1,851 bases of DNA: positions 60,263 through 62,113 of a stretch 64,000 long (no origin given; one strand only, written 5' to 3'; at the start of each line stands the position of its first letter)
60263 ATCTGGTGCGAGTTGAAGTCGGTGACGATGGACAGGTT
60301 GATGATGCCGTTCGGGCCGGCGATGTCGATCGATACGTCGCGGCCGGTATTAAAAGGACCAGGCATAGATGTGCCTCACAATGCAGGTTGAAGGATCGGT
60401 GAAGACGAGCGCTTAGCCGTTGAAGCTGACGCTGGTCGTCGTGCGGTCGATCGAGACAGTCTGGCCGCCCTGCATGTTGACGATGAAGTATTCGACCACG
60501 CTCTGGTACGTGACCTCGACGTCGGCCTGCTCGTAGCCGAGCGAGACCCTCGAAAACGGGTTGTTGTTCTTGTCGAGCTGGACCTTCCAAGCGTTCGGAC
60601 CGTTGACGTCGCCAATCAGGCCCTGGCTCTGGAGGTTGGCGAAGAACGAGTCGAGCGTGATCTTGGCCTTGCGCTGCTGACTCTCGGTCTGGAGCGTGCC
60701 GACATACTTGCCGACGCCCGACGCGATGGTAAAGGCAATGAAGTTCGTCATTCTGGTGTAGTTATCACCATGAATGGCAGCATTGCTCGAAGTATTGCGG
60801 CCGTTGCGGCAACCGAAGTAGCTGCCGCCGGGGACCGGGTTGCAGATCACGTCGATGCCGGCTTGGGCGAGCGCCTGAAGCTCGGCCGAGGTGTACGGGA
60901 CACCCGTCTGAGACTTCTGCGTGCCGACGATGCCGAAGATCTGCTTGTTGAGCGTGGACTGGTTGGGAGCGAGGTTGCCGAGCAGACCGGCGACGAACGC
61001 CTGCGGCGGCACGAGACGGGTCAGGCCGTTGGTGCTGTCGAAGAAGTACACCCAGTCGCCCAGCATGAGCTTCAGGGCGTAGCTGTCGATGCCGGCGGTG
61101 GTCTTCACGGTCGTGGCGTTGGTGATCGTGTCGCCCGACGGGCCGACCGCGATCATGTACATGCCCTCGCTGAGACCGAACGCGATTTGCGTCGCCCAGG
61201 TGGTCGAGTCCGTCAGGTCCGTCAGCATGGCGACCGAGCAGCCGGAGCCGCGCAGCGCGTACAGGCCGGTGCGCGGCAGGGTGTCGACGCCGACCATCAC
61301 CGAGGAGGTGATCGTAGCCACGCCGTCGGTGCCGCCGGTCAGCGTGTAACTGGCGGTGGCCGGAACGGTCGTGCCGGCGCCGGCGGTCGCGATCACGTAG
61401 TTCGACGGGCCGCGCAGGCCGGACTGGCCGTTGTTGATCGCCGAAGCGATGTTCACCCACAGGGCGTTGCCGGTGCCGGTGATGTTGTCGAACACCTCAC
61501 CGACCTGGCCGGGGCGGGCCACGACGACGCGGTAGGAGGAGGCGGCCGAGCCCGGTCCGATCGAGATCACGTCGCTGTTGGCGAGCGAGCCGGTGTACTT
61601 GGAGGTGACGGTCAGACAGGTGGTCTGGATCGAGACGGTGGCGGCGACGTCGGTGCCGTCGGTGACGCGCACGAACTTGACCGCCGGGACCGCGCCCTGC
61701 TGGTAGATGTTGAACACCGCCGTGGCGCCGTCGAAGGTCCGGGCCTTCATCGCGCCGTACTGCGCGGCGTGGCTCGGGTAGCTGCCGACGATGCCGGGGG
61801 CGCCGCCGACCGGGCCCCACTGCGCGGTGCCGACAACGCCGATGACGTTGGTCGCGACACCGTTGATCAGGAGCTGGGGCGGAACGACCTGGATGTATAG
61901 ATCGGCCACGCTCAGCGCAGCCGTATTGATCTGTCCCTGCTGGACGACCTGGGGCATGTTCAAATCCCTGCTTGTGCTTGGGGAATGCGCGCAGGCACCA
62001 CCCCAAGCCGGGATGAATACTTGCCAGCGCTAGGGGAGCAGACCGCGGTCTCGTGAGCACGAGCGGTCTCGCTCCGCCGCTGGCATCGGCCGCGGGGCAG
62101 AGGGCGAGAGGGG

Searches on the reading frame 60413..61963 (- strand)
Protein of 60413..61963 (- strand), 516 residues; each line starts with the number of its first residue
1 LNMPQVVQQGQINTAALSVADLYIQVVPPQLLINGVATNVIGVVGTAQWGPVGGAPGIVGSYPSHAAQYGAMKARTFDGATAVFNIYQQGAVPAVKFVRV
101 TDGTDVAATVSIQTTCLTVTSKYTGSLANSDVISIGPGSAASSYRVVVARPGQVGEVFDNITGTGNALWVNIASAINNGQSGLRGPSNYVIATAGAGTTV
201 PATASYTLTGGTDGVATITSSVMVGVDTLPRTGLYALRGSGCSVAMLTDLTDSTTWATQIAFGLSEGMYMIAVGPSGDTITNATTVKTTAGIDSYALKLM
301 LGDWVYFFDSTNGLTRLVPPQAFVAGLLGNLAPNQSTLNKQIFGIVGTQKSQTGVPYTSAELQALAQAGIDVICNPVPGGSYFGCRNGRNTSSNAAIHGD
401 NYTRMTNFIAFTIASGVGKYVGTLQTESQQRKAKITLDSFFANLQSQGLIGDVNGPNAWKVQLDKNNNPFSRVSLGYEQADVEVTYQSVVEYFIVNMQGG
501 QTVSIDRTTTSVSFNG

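Call 10: search_protein_families(library=phrogs, proteins=[window:60413-61963:-], max_evalue=0.00001)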
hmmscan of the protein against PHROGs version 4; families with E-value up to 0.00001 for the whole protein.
window:60413-61963:- (516 aa): 1 family
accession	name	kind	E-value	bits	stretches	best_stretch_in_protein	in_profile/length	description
phrog_23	-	tail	5e-41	142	1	5-500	10-463/496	tail sheath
